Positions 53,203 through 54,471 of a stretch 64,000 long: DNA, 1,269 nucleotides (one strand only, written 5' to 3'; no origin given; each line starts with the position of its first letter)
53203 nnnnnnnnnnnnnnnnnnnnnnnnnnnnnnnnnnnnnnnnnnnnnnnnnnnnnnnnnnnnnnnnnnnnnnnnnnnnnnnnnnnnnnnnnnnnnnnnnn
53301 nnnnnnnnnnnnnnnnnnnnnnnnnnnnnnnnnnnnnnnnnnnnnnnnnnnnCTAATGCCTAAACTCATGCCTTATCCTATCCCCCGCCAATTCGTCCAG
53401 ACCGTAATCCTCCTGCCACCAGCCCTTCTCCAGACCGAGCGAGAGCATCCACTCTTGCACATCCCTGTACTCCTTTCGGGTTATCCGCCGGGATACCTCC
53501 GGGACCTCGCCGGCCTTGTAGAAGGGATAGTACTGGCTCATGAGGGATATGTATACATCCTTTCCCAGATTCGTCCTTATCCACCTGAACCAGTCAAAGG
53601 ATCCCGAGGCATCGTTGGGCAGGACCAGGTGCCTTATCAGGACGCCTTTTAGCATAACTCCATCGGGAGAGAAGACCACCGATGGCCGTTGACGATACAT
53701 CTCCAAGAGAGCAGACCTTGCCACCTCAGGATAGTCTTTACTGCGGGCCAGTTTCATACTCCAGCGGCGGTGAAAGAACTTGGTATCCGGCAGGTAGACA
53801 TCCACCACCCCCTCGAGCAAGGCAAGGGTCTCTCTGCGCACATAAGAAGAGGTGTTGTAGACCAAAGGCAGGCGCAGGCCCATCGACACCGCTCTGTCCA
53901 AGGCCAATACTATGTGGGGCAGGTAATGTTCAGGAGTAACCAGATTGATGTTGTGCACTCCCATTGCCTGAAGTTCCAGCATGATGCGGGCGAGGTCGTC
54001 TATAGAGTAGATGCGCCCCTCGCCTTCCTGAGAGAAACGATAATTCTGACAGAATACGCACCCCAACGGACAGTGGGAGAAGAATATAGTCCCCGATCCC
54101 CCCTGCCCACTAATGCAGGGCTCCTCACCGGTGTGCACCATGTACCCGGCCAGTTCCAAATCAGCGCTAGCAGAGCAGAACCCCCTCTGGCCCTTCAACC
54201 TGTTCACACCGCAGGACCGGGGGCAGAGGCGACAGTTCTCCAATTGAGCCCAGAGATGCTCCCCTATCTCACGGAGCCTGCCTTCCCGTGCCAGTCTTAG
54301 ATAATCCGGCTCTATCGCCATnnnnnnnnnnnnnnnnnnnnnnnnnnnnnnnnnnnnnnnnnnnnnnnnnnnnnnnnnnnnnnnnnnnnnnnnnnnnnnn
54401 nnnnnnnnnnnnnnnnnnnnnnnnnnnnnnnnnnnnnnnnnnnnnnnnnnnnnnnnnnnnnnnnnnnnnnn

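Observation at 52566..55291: Overlapping three-gene module: PflX-like radical SAM enzyme flanked by a membrane YibQ-type deacetylase and an exported DUF1571/LolA-like protein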

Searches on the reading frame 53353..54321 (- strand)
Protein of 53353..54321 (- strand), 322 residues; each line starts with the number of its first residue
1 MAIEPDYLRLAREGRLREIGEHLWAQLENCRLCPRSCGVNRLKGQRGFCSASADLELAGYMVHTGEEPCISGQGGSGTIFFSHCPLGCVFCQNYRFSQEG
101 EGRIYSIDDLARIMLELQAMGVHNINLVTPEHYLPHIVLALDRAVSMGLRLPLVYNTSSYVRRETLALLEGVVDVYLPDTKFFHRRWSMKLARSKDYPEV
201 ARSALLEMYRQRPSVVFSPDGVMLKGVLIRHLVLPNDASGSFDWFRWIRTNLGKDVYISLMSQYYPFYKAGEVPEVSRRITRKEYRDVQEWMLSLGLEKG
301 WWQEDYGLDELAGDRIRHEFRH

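Call 3: search_protein_families(library=pfam, proteins=[window:53353-54321:-], max_evalue=0.01)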
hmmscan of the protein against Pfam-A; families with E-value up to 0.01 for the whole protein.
window:53353-54321:- (322 aa): 2 families
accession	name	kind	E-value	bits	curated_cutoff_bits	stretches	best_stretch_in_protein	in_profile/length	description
PF04055.27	Radical_SAM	-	2.4e-10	41.3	29.5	1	79-176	2-105/166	Radical SAM superfamily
PF13353.11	Fer4_12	-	0.0025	18.6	22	1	71-128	2-59/137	4Fe-4S single cluster domain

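Call 4: search_protein_families(library=ncbifam, proteins=[window:53353-54321:-], max_evalue=0.01)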
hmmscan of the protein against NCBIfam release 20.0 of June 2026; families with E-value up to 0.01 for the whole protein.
window:53353-54321:- (322 aa): 4 families
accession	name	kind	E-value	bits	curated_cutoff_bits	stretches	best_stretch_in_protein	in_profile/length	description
TIGR04337.1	AmmeMemoSam_rS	hypoth_equivalog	3.3e-05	22.9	220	1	29-277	13-262/349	AmmeMemoRadiSam system radical SAM enzyme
TIGR02495.1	NrdG2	equivalog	4.4e-05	22.9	131.15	1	77-197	19-138/193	anaerobic ribonucleoside-triphosphate reductase activating protein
NF043069.1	T4HPD_activ_SAM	equivalog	0.0043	16.5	425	0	72-95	15-38/299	trans-4-hydroxy-L-proline dehydratase activase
TIGR03699.1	menaquin_MqnC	equivalog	0.0051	15.7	428.1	1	83-127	50-94/342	cyclic dehypoxanthinyl futalosine synthase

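Call 6: find_homologous_proteins(query=window:53353-54321:-, max_evalue=0.00001)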
Query window:53353-54321:- (322 aa): 7996 proteins with E <= 0.00001 among 8000 candidates; the best 120 are listed.
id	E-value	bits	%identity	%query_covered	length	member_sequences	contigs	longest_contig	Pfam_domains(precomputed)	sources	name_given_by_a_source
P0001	4.2e-202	688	90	100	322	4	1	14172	PF04055.28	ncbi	-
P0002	4.9e-151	520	67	98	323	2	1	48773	PF04055.28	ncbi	-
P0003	1.9e-147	508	66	98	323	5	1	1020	PF04055.28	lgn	-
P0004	2.8e-145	501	66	98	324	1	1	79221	PF04055.28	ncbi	-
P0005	2.6e-137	475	62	98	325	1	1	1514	PF04055.28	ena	-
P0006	7.7e-137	474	62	99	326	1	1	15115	PF04055.28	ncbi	-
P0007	6.4e-133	461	62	98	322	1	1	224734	PF04055.28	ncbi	-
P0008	2.4e-130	452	61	98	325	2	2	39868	PF04055.28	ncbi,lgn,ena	-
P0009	1.2e-125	437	57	98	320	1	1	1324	PF04055.28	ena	-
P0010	4.3e-103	363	53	95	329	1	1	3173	PF04055.28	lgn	-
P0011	4.5e-103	363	54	92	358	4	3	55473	PF04055.28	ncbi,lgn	-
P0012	7.1e-103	362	55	92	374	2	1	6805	PF04055.28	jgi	-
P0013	1.1e-102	361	54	92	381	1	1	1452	PF04055.28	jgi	jgi:putative pyruvate formate lyase activating enzyme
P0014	2.0e-102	360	54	92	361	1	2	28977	PF04055.28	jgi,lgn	jgi:putative pyruvate formate lyase activating enzyme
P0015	4.0e-102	359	54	91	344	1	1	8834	PF04055.28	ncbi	ncbi:radical SAM protein [Candidatus Omnitrophota bacterium]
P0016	4.1e-102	359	55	91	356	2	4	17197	PF04055.28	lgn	-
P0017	2.5e-101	357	53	91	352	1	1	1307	PF04055.28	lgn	-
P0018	5.8e-101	356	54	92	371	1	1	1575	PF04055.28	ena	-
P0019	6.8e-101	355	54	91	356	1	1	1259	PF04055.28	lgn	-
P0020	1.3e-100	355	53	93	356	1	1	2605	PF04055.28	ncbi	-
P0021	1.4e-100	354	54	91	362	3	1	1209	PF04055.28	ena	-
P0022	1.5e-100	354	54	92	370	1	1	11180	PF04055.28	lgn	-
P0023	2.1e-100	354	53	92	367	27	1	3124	PF04055.28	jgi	-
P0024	2.3e-100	354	55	92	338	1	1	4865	PF04055.28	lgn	-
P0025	2.6e-100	354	53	92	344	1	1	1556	PF04055.28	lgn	-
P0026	3.8e-100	353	53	91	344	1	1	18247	PF04055.28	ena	-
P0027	5.8e-100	352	53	93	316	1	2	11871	PF04055.28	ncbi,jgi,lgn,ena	-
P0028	6.4e-100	352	53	92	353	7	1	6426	PF04055.28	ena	-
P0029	1.1e-99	351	54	91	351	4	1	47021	PF04055.28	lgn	-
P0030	1.5e-99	351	53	89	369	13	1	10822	PF04055.28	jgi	jgi:putative pyruvate formate lyase activating enzyme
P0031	3.4e-99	350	52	94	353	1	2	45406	PF04055.28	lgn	-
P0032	3.4e-99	350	51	95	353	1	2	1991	PF04055.28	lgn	-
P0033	3.4e-99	350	52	92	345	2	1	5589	PF04055.28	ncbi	-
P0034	3.5e-99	350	54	92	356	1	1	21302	PF04055.28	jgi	jgi:putative pyruvate formate lyase activating enzyme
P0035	4.6e-99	349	54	91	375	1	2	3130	PF04055.28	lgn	-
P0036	6.7e-99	349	52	91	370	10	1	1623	PF04055.28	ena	-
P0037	8.5e-99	349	52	92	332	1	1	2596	PF04055.28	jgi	jgi:putative pyruvate formate lyase activating enzyme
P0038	8.8e-99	348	54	91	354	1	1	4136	PF04055.28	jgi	jgi:putative pyruvate formate lyase activating enzyme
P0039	1.0e-98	348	53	91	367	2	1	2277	PF04055.28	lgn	-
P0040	1.0e-98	348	49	98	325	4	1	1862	PF04055.28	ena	-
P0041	1.0e-98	348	54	91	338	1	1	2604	PF04055.28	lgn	-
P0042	1.3e-98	348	53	92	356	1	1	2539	PF04055.28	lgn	-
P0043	1.3e-98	348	54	92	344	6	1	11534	PF04055.28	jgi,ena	-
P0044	2.0e-98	347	49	97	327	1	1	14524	PF04055.28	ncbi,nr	ncbi:MAG: radical SAM protein [Candidatus Omnitrophica bacterium]|nr:radical SAM protein [Candidatus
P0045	2.1e-98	347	54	92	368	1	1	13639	PF04055.28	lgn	-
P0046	2.7e-98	347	52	93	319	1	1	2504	PF04055.28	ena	-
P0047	2.8e-98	347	51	93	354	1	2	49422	PF04055.28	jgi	jgi:putative pyruvate formate lyase activating enzyme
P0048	3.2e-98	347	52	92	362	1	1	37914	PF04055.28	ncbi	-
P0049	3.7e-98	346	53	92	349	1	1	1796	PF04055.28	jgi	-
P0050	3.7e-98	346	50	97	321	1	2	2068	PF04055.28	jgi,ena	-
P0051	4.4e-98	346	52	93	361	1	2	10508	PF04055.28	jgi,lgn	-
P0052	5.1e-98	346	53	92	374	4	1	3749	PF04055.28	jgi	jgi:putative pyruvate formate lyase activating enzyme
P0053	6.6e-98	346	48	97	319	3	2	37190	PF04055.28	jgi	-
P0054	6.6e-98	346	53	92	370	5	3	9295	PF04055.28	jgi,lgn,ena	-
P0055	6.9e-98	346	49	97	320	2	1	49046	PF04055.28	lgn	-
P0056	8.0e-98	345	49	92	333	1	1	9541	PF04055.28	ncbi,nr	ncbi:MAG: radical SAM protein [bacterium]|nr:radical SAM protein [bacterium]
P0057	8.1e-98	345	53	92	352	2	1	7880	PF04055.28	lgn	-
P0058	9.4e-98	345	51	93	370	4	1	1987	PF04055.28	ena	-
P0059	9.8e-98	345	51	98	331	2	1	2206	PF04055.28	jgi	jgi:putative pyruvate formate lyase activating enzyme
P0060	1.1e-97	345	51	97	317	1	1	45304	PF04055.28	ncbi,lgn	-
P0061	1.5e-97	344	51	94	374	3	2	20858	PF04055.28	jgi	jgi:putative pyruvate formate lyase activating enzyme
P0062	2.1e-97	344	54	93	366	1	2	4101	PF04055.28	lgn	-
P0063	3.1e-97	343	52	92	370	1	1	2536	PF04055.28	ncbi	-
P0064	3.2e-97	343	52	93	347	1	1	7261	PF04055.28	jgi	jgi:putative pyruvate formate lyase activating enzyme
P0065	3.9e-97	343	51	94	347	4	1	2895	PF04055.28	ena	-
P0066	5.1e-97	343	51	92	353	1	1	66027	PF04055.28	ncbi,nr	ncbi:MAG: radical SAM protein [Syntrophorhabdaceae bacterium]|nr:radical SAM protein [Syntrophorhabd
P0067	5.3e-97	343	52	92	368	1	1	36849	PF04055.28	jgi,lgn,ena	-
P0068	7.0e-97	342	53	92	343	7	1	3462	PF04055.28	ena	-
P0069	7.4e-97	342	53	92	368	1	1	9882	PF04055.28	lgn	-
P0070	8.2e-97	342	51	92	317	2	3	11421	PF04055.28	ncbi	ncbi:MAG: radical SAM protein [Bacteroidales bacterium]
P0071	8.7e-97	342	46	98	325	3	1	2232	PF04055.28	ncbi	-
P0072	9.2e-97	342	51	93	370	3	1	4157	PF04055.28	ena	-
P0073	9.7e-97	342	51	92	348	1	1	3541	PF04055.28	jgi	-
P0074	1.0e-96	342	52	92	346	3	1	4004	PF04055.28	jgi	-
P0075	1.2e-96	342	52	92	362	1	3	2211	PF04055.28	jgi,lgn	-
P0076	1.4e-96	341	53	91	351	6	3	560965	PF04055.28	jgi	-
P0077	1.5e-96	341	49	97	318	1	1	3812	PF04055.28,PF13353.12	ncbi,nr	ncbi:MAG: radical SAM protein [Candidatus Omnitrophica bacterium]|nr:radical SAM protein [Candidatus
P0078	1.5e-96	341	54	88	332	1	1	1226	PF04055.28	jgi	jgi:putative pyruvate formate lyase activating enzyme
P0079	1.6e-96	341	52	93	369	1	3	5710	PF04055.28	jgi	jgi:putative pyruvate formate lyase activating enzyme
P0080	1.7e-96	341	49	92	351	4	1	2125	PF04055.28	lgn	-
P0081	1.7e-96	341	52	88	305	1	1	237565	PF04055.28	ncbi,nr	ncbi:MAG: radical SAM protein [Syntrophales bacterium]|nr:radical SAM protein [Syntrophales bacteriu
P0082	1.8e-96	341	52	92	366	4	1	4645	PF04055.28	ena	-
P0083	1.9e-96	341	52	91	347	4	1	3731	PF04055.28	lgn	-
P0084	2.2e-96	341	51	92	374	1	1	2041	PF04055.28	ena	-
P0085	2.4e-96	340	51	92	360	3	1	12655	PF04055.28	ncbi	-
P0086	2.6e-96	340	51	92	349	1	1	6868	PF04055.28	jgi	-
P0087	2.6e-96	340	48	98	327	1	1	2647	PF04055.28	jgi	-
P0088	2.7e-96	340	54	91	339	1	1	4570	PF04055.28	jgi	-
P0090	3.4e-96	340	51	90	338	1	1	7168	PF04055.28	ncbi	ncbi:MAG: radical SAM protein, partial [Acidobacteriota bacterium]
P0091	4.5e-96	340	52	92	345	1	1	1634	PF04055.28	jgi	jgi:putative pyruvate formate lyase activating enzyme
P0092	5.2e-96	339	52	92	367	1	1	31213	PF04055.28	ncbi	-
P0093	5.6e-96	339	50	91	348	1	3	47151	PF04055.28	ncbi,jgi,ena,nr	ncbi:MAG: radical SAM protein [Candidatus Omnitrophica bacterium]|nr:radical SAM protein [Candidatus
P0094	5.8e-96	339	51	91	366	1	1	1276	PF04055.28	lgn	-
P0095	7.1e-96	339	52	92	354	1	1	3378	PF04055.28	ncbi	-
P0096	7.3e-96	339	49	97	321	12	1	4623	PF04055.28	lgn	-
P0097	7.4e-96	339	51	93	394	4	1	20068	PF04055.28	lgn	-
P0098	7.8e-96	339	48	98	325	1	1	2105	PF04055.28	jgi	jgi:putative pyruvate formate lyase activating enzyme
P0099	9.7e-96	338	52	93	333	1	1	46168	PF04055.28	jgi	jgi:putative pyruvate formate lyase activating enzyme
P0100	1.5e-95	338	48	98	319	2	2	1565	PF04055.28,PF13353.12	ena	-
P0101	1.5e-95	338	52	92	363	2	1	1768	PF04055.28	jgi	jgi:putative pyruvate formate lyase activating enzyme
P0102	1.7e-95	338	49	97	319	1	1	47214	PF04055.28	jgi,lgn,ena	-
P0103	2.1e-95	337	54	91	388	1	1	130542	PF04055.28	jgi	jgi:putative pyruvate formate lyase activating enzyme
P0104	2.2e-95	337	52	92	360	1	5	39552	PF04055.28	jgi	jgi:putative pyruvate formate lyase activating enzyme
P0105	3.0e-95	337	48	97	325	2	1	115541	PF04055.28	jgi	jgi:putative pyruvate formate lyase activating enzyme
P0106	3.2e-95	337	51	91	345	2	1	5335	PF04055.28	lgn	-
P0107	3.3e-95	337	53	91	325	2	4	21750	PF04055.28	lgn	-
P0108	3.3e-95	337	51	93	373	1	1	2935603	PF04055.28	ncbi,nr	ncbi:MAG: radical SAM protein [Bacteroidales bacterium]|nr:MAG: radical SAM protein [Bacteroidales b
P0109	3.5e-95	337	52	92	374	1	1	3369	PF04055.28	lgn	-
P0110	3.6e-95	337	50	95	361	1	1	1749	PF04055.28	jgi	jgi:putative pyruvate formate lyase activating enzyme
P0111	3.7e-95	337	51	92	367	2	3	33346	PF04055.28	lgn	-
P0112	3.9e-95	336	50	93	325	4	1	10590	PF04055.28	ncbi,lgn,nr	ncbi:MAG: radical SAM protein [Desulfomicrobium sp.]|nr:radical SAM protein [Desulfomicrobium sp.]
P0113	4.8e-95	336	51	92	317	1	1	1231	PF04055.28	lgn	-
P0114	5.0e-95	336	49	97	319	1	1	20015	PF04055.28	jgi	jgi:putative pyruvate formate lyase activating enzyme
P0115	5.6e-95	336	52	91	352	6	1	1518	PF04055.28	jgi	-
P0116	6.8e-95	336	52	92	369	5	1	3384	PF04055.28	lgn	-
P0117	1.0e-94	335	51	97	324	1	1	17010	PF04055.28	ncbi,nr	ncbi:MAG: radical SAM protein [Candidatus Eisenbacteria bacterium]|nr:radical SAM protein [Candidatu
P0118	1.2e-94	335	51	90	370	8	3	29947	PF04055.28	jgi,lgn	-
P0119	1.3e-94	335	53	91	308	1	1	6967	PF04055.28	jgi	jgi:putative pyruvate formate lyase activating enzyme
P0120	1.3e-94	335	51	95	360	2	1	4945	PF04055.28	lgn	-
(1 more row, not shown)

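Call 8: find_encoding_contigs(protein=P0002, flank=6000, max_places=2)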
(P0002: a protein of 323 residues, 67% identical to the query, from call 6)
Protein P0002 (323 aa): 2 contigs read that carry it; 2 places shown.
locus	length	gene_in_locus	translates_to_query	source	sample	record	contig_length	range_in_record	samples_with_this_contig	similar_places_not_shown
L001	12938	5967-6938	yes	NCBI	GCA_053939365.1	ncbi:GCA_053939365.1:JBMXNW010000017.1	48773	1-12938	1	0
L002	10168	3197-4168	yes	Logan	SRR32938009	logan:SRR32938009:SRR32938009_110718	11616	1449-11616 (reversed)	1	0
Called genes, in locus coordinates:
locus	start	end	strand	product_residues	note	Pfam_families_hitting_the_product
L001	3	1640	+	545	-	?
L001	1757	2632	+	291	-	PF00701:DHDPS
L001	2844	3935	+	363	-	PF00155:Aminotran_1_2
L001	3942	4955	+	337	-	PF18152:DAHP_snth_FXD, PF00793:DAHP_synth_1, PF03102:NeuB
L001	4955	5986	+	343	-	PF04748:Polysacc_deac_2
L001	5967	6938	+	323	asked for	PF04055:Radical_SAM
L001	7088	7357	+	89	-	PF00312:Ribosomal_S15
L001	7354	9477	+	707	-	PF01138:RNase_PH, PF03725:RNase_PH_C, PF03726:PNPase, PF01138:RNase_PH, PF00013:KH_1, PF00575:S1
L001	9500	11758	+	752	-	PF13491:FtsK_4TM, PF17854:FtsK_alpha, PF01580:FtsK_SpoIIIE, PF09397:FtsK_gamma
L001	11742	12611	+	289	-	PF12844:HTH_19 (weak), PF13413:HTH_25, PF13464:RodZ_C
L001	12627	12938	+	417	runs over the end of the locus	PF00919:UPF0004, PF04055:Radical_SAM, PF18693:TRAM_2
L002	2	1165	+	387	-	?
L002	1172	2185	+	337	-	PF18152:DAHP_snth_FXD, PF00793:DAHP_synth_1, PF03102:NeuB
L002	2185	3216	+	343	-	PF04748:Polysacc_deac_2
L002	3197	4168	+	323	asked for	PF04055:Radical_SAM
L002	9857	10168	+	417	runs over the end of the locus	PF00919:UPF0004, PF04055:Radical_SAM, PF18693:TRAM_2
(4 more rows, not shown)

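Call 9: find_encoding_contigs(protein=P0007, flank=6000, max_places=2)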
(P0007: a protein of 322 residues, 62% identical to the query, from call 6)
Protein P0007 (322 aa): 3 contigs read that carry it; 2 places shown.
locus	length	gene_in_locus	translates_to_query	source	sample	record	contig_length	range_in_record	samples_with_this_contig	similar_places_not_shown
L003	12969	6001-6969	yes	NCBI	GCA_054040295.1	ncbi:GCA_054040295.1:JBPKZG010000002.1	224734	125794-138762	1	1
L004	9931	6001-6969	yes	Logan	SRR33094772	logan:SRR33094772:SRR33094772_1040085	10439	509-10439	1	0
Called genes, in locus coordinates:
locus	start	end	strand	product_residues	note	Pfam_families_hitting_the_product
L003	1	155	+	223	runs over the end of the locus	PF01128:IspD, PF12804:NTP_transf_3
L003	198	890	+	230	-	PF03167:UDG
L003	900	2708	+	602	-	PF13304:AAA_21 (faint), PF00664:ABC_membrane, PF00005:ABC_tran, PF02463:SMC_N (weak)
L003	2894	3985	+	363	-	PF00155:Aminotran_1_2, PF00266:Aminotran_5 (weak), PF04864:Alliinase_C (weak)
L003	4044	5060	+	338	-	PF18152:DAHP_snth_FXD, PF00793:DAHP_synth_1, PF03102:NeuB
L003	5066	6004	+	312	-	PF04748:Polysacc_deac_2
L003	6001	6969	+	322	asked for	PF04055:Radical_SAM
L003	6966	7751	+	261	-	PF07608:DUF1571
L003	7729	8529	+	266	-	PF14801:TrmI-like_N (weak), PF01135:PCMT (weak), PF08704:GCD14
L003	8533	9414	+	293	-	PF00483:NTP_transferase, PF12804:NTP_transf_3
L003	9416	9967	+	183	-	PF00908:dTDP_sugar_isom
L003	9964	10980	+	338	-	PF01073:3Beta_HSD, PF01370:Epimerase, PF02719:Polysacc_synt_2, PF04321:RmlD_sub_bind, PF07993:NAD_binding_4, PF16363:GDP_Man_Dehyd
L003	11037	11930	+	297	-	PF01370:Epimerase, PF04321:RmlD_sub_bind, PF07993:NAD_binding_4 (weak)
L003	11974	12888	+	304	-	PF04338:DUF481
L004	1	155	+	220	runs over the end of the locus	?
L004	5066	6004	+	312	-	PF04748:Polysacc_deac_2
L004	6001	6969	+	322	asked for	PF04055:Radical_SAM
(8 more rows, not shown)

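Call 10: find_encoding_contigs(protein=P0008, flank=6000, max_places=2)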
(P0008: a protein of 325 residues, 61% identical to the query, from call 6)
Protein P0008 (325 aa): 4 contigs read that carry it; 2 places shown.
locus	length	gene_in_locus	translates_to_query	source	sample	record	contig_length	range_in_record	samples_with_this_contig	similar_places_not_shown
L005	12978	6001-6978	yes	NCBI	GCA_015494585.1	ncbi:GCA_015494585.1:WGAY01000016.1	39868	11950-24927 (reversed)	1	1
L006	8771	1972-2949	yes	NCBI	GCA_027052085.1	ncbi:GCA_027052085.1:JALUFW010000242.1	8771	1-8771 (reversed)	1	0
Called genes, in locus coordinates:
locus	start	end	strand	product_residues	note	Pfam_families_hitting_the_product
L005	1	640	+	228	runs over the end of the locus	PF04079:SMC_ScpB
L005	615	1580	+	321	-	PF01817:CM_2, PF00800:PDT, PF01842:ACT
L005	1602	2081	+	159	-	PF04961:FTCD_C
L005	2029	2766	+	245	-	PF01743:PolyA_pol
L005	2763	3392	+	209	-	PF21948:LplA-B_cat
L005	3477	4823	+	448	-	PF04932:Wzy_C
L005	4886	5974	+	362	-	PF13439:Glyco_transf_4, PF13579:Glyco_trans_4_4 (weak), PF20706:GT4-conflict (faint), PF00534:Glycos_transf_1, PF13692:Glyco_trans_1_4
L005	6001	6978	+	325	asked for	PF04055:Radical_SAM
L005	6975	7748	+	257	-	PF07608:DUF1571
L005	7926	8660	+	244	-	PF02348:CTP_transf_3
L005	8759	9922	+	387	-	PF00561:Abhydrolase_1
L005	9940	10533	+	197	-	PF07021:MetW, PF13489:Methyltransf_23, PF13847:Methyltransf_31, PF08241:Methyltransf_11, PF08242:Methyltransf_12 (weak), PF13649:Methyltransf_25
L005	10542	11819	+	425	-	PF00275:EPSP_synthase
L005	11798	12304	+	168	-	PF05683:Fumerase_C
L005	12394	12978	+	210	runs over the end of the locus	PF02660:G3P_acyltransf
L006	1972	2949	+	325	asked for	PF04055:Radical_SAM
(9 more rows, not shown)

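Call 14: search_solved_structures(query=window:53353-54321:-, max_evalue=0.01, show_alignments=1)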
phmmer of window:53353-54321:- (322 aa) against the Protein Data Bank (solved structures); distinct sequences matched with E-value up to 0.01: 0.
